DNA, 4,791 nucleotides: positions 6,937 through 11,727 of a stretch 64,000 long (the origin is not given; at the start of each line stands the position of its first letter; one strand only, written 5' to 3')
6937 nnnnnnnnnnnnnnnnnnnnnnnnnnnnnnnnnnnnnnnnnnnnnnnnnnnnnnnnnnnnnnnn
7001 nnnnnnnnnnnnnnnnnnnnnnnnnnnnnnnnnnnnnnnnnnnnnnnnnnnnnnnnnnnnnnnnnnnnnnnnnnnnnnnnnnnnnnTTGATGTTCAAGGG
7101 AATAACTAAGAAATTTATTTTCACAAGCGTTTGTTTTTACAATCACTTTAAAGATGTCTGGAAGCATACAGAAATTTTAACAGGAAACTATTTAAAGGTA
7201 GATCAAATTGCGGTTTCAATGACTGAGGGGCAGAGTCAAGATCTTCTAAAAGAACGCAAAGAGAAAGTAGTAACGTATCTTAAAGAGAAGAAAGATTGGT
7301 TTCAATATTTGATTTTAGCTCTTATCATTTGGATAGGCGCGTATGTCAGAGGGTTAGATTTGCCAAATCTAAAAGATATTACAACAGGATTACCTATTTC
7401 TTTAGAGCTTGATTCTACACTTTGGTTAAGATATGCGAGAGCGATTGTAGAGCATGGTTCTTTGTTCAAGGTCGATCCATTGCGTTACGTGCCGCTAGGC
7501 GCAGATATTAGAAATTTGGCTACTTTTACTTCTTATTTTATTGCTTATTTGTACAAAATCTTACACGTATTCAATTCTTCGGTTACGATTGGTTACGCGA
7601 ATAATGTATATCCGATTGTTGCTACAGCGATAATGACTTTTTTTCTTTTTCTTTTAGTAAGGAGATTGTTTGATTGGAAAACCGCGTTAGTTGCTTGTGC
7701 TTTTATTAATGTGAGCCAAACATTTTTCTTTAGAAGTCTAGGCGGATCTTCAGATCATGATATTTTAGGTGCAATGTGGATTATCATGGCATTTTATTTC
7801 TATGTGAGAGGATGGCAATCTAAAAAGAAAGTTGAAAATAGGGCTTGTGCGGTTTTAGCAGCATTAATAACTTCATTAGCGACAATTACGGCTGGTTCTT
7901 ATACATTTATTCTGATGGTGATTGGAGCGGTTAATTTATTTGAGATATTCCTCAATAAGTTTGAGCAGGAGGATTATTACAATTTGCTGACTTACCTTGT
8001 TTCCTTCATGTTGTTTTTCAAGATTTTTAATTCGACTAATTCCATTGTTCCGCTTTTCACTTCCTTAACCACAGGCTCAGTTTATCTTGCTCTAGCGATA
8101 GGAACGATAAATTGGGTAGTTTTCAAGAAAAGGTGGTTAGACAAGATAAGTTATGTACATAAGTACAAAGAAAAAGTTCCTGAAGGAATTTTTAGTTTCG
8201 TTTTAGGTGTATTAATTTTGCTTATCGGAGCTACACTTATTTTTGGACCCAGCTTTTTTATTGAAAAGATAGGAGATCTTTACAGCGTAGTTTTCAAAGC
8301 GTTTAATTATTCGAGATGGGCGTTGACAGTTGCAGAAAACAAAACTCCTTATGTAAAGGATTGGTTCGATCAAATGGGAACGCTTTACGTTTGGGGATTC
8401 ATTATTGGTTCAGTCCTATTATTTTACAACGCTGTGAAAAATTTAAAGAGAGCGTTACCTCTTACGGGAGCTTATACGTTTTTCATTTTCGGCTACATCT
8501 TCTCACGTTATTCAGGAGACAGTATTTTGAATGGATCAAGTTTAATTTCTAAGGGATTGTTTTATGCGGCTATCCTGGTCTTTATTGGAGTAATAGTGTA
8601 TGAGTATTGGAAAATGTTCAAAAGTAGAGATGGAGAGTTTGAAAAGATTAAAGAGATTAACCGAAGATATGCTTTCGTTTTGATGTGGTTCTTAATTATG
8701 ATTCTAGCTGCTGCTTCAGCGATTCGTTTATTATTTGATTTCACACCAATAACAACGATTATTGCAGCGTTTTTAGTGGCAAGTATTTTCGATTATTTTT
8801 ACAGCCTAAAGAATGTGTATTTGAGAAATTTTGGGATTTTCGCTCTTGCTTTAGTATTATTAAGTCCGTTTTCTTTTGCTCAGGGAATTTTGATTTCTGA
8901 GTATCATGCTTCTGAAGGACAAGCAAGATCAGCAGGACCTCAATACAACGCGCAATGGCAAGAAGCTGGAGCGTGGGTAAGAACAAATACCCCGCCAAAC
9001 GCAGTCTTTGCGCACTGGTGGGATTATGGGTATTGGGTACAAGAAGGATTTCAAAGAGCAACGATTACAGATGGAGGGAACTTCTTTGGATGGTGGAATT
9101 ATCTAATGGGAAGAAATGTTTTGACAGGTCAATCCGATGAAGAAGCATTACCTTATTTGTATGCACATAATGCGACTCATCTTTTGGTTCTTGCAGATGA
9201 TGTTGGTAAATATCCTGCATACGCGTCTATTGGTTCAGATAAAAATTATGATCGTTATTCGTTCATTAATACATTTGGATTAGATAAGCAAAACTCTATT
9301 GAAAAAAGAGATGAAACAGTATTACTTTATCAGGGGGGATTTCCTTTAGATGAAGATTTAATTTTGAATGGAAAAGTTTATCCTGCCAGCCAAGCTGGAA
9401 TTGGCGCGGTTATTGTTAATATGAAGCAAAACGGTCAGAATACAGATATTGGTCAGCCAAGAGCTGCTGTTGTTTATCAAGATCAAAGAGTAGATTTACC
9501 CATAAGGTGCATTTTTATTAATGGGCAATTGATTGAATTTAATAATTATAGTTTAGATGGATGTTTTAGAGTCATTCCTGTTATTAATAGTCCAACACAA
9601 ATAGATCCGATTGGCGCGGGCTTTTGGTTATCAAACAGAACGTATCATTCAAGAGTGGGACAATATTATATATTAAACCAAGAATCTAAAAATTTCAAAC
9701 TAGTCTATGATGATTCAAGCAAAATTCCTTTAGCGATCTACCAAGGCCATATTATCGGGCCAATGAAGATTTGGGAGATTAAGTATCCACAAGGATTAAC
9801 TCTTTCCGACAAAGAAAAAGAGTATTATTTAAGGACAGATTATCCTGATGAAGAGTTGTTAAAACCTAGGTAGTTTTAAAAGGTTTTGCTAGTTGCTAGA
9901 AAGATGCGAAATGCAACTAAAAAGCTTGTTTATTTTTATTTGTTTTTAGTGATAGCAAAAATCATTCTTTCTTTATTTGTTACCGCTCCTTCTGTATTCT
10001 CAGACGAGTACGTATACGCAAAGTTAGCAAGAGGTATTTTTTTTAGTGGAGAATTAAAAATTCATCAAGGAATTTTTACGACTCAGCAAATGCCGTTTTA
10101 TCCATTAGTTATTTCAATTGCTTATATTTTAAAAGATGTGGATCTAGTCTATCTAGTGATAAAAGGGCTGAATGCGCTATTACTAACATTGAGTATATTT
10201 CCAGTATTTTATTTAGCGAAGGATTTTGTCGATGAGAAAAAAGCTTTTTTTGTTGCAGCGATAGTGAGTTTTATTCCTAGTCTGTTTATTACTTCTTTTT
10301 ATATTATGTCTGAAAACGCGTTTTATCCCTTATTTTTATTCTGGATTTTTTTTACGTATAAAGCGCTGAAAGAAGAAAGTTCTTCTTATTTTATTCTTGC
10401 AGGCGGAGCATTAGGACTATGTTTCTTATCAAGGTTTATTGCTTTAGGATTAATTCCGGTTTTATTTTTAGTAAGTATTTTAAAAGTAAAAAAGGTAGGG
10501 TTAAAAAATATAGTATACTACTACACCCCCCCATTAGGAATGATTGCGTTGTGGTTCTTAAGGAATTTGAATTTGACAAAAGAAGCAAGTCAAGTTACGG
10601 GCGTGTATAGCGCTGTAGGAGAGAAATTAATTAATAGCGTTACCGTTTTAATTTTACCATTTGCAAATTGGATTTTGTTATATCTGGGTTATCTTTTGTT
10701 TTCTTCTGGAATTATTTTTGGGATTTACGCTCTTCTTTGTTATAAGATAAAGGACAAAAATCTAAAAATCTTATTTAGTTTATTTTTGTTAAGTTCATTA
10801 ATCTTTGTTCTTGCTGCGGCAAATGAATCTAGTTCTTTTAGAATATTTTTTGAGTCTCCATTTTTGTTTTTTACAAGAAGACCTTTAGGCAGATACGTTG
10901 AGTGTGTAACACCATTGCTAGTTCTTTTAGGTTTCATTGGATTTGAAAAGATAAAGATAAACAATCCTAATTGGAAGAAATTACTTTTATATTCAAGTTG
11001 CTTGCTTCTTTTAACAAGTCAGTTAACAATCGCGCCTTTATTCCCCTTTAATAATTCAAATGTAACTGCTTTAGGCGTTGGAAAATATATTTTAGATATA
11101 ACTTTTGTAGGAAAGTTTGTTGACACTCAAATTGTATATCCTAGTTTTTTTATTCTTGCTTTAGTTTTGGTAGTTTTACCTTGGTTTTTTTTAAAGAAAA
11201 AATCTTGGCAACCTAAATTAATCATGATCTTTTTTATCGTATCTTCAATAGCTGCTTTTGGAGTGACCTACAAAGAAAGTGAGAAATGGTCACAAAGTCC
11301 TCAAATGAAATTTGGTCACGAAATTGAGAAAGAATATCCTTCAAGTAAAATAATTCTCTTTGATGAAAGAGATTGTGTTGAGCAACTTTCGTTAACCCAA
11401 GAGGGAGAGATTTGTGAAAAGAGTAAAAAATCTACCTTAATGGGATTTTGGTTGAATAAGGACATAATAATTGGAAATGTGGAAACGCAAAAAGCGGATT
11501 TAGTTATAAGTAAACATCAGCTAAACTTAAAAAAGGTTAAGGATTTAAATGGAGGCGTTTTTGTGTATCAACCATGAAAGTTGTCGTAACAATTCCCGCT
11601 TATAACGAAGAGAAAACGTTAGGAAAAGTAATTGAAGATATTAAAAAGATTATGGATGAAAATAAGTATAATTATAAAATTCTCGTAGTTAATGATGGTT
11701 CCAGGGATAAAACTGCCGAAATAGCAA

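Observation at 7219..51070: Very large AglB-centred glycosylation island that likely encodes more than one lipid-linked glycan pathway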

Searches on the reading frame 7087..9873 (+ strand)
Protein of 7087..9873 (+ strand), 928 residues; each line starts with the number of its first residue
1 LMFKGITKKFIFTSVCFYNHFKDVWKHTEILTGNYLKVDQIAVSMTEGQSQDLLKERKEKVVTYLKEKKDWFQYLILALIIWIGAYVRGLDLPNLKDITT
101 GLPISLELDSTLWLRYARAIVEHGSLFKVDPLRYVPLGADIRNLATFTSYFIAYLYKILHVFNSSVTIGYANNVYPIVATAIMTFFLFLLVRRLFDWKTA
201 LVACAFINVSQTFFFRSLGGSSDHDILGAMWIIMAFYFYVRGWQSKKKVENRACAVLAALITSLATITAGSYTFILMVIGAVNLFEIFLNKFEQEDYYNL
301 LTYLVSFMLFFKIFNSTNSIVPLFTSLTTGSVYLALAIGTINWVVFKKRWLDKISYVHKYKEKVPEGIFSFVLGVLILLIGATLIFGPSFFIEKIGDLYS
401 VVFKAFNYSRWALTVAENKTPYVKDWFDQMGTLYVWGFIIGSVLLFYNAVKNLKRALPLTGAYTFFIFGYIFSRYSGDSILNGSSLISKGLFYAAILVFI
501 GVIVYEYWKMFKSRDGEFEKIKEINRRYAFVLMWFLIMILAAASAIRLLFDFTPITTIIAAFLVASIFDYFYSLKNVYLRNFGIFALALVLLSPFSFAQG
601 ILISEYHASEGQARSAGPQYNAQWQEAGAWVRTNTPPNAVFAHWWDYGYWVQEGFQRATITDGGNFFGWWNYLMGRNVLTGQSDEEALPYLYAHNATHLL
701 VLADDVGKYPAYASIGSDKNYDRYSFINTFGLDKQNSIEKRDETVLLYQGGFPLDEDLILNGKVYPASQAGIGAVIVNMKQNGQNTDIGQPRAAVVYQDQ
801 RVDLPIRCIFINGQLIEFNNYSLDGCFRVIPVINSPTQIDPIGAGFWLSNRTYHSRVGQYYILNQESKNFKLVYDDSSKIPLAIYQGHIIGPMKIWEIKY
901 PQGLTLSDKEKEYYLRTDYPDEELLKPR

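Call 3: search_protein_families(library=pfam, proteins=[window:7087-9873:+], max_evalue=0.01)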
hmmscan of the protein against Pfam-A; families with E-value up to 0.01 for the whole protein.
window:7087-9873:+ (928 aa): 4 families
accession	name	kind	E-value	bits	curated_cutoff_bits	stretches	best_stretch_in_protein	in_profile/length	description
PF02516.20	STT3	-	4.1e-10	40.2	24.5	1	98-346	22-266/405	Oligosaccharyl transferase STT3, N-terminal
PF13231.12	PMT_2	-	1.3e-05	25.9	26.1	1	149-289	7-132/160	Dolichyl-phosphate-mannose-protein mannosyltransferase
PF21436.2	STT3-PglB_core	-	0.0034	18.3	23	1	642-679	6-43/131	STT3/PglB/AglB core domain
PF20604.3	DUF6798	-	0.0044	17.2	26.9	0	622-641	1-20/61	Domain of unknown function (DUF6798)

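Call 14: find_related_loci(query=window:7219-9873:+, collection=genome_contigs, flank=10000)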
Query window:7219-9873:+ (884 aa) in genome_contigs; peptide patterns used: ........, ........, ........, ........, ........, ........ (x = any residue, [..] = any of these).
599 stretches matched a pattern (row limit reached: there are more); 593 encode a relative of the query (tblastn E <= 1e-3); the best 80 are kept; 80 distinct loci.
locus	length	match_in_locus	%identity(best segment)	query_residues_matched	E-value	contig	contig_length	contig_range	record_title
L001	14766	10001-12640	63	5-884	0e+0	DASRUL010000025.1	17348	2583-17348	MAG TPA_asm: Candidatus Nanoarchaeia archaeon isolate SMAG_U8021 k141_915764, whole genome shotgun sequence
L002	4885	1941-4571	65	6-884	0e+0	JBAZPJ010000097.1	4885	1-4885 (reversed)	MAG: Candidatus Nanoarchaeia archaeon isolate SO_2017_SWC_27 scaffold_14539_c1_LP-4_2017, whole genome shotgun sequence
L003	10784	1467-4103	52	7-883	0e+0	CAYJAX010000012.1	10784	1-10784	MAG TPA_asm: Candidatus Woesearchaeota archaeon isolate ERP119705_co9_178 genome assembly, contig: NODE_8194_length_1078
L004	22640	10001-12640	51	7-883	0e+0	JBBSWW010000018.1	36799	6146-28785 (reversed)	MAG: Nanoarchaeota archaeon isolate H52-bin077_1 H52_bin077_1_000000000018, whole genome shotgun sequence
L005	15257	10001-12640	51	8-884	0e+0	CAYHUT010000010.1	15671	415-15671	MAG TPA_asm: Candidatus Woesearchaeota archaeon isolate ERP119705_co15_514 genome assembly, contig: NODE_3996_length_156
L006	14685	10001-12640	50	5-882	0e+0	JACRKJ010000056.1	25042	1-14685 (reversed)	MAG: Candidatus Woesearchaeota archaeon isolate NC_groundwater_1852_Pr3_B-0.1um_40_9 SR-2_scaffold_141_2816227, whole ge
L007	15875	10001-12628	48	3-883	0e+0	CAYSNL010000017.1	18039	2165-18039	MAG TPA_asm: Candidatus Woesearchaeota archaeon isolate binchicken_co38_1257 genome assembly, contig: NODE_6549_length_1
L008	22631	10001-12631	48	1-883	0e+0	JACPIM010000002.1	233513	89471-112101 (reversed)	MAG: Candidatus Woesearchaeota archaeon isolate NC_groundwater_440_Ag_B-0.1um_30_18 GD18-4_B1_scaffold_175342, whole gen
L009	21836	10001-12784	45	5-883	0e+0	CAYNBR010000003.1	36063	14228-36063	MAG TPA_asm: Candidatus Woesearchaeota archaeon isolate ERP125453_co2_375 genome assembly, contig: NODE_278_length_36063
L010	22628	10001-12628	46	10-883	0e+0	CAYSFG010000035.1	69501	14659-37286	MAG TPA_asm: Candidatus Woesearchaeota archaeon isolate binchicken_co203_433 genome assembly, contig: k141_2040616, whol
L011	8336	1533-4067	48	35-880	0e+0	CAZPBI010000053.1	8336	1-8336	MAG TPA_asm: Candidatus Woesearchaeota archaeon isolate SRP269290_co3_813 genome assembly, contig: NODE_11696_length_833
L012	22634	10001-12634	43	7-883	0e+0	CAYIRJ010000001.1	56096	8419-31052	MAG TPA_asm: Candidatus Woesearchaeota archaeon isolate ERP119705_co24_373 genome assembly, contig: NODE_396_length_5609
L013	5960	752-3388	43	5-883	0e+0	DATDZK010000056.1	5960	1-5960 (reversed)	MAG TPA_asm: Candidatus Nanoarchaeia archaeon isolate SMAG_U8190 k141_942943, whole genome shotgun sequence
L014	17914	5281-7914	44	7-883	0e+0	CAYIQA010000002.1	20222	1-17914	MAG TPA_asm: Candidatus Woesearchaeota archaeon isolate ERP119705_co24_41 genome assembly, contig: NODE_2973_length_2022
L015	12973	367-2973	44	10-883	0e+0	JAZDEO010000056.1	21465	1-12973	MAG: archaeon isolate MEGAHIT-group-0.155 k141_14704426, whole genome shotgun sequence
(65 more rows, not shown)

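Call 18: search_protein_families(library=ncbifam, proteins=[window:7219-9873:+], max_evalue=0.01)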
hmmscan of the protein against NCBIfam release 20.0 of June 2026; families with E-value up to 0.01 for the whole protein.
window:7219-9873:+ (884 aa): 1 family
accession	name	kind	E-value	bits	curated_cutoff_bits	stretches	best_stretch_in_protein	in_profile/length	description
TIGR04154.1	archaeo_STT3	subfamily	6.6e-26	90.9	450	1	32-608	3-545/831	oligosaccharyl transferase, archaeosortase A system-associated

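Call 27: search_solved_structures(query=window:7219-9873:+, max_evalue=0.01)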
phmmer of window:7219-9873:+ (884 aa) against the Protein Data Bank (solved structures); distinct sequences matched with E-value up to 0.01: 11.
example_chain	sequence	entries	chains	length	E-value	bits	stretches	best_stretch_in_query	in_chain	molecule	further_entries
8i9p_Lh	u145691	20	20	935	2.9e-08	35.8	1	579-659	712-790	dolichyl-diphosphooligosaccharide--protein glycotransferase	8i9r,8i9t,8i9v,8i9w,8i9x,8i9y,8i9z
6c26_A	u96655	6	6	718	6.4e-07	31.4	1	474-658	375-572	Dolichyl-diphosphooligosaccharide--protein glycosyltransferase subunit STT3 | Dolichyl-diphosphooligosaccharide--protein glycotransferase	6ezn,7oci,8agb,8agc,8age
5aza_A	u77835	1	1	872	7.5e-07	31.1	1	570-621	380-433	Maltose-binding periplasmic protein,Oligosaccharyl transferase stt3 subunit related protei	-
2zag_A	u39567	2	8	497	2.6e-06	29.3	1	578-622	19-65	Oligosaccharyl transferase stt3 subunit related protein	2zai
6s7t_A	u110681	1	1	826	4.5e-06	28.5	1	579-634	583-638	Dolichyl-diphosphooligosaccharide--protein glycosyltransferase subunit STT3B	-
6ftg_5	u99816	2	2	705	1.2e-05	27.1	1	540-658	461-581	Dolichyl-diphosphooligosaccharide--protein glycosyltransferase subunit STT3A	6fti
6s7o_A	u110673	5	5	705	1.3e-05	27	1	540-658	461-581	Dolichyl-diphosphooligosaccharide--protein glycosyltransferase subunit STT3A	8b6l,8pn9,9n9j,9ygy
6ftj_5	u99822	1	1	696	1.7e-05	26.6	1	540-658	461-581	Dolichyl-diphosphooligosaccharide--protein glycosyltransferase subunit STT3A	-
3vu1_A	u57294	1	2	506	5.3e-05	25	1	579-621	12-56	Putative uncharacterized protein PH0242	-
2lgz_A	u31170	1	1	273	0.00029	22.5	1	580-658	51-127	Dolichyl-diphosphooligosaccharide--protein glycosyltransferase subunit STT3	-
3wov_A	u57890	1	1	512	0.00063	21.5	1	578-621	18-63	Oligosaccharyl transferase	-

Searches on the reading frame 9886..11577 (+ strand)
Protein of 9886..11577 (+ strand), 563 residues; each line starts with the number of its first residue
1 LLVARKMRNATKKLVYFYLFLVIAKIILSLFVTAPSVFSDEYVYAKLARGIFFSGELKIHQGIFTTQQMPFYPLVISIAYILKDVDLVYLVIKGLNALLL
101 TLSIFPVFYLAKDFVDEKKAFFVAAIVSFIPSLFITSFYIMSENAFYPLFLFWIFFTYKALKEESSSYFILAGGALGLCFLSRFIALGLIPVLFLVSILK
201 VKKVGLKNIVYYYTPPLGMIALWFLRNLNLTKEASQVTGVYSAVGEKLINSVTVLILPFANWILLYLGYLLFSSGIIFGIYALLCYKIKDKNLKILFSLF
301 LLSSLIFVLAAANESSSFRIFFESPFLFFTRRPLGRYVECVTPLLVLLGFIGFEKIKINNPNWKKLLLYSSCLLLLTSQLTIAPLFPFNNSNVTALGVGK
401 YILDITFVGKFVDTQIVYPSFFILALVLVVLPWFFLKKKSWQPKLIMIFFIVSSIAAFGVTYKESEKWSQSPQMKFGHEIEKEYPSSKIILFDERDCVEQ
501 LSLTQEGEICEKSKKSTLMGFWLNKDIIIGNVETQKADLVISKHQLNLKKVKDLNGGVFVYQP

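Call 3: search_protein_families(library=pfam, proteins=[window:9886-11577:+], max_evalue=0.01)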
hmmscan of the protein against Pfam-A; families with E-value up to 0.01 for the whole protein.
window:9886-11577:+ (563 aa): 1 family
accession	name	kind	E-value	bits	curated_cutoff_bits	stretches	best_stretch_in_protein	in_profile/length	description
PF13231.12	PMT_2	-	9e-09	36.2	26.1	1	70-213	4-145/160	Dolichyl-phosphate-mannose-protein mannosyltransferase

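Call 18: search_protein_families(library=ncbifam, proteins=[window:9886-11577:+], max_evalue=0.01)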
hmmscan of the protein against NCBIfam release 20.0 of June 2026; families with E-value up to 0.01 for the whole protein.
window:9886-11577:+ (563 aa): 0 families
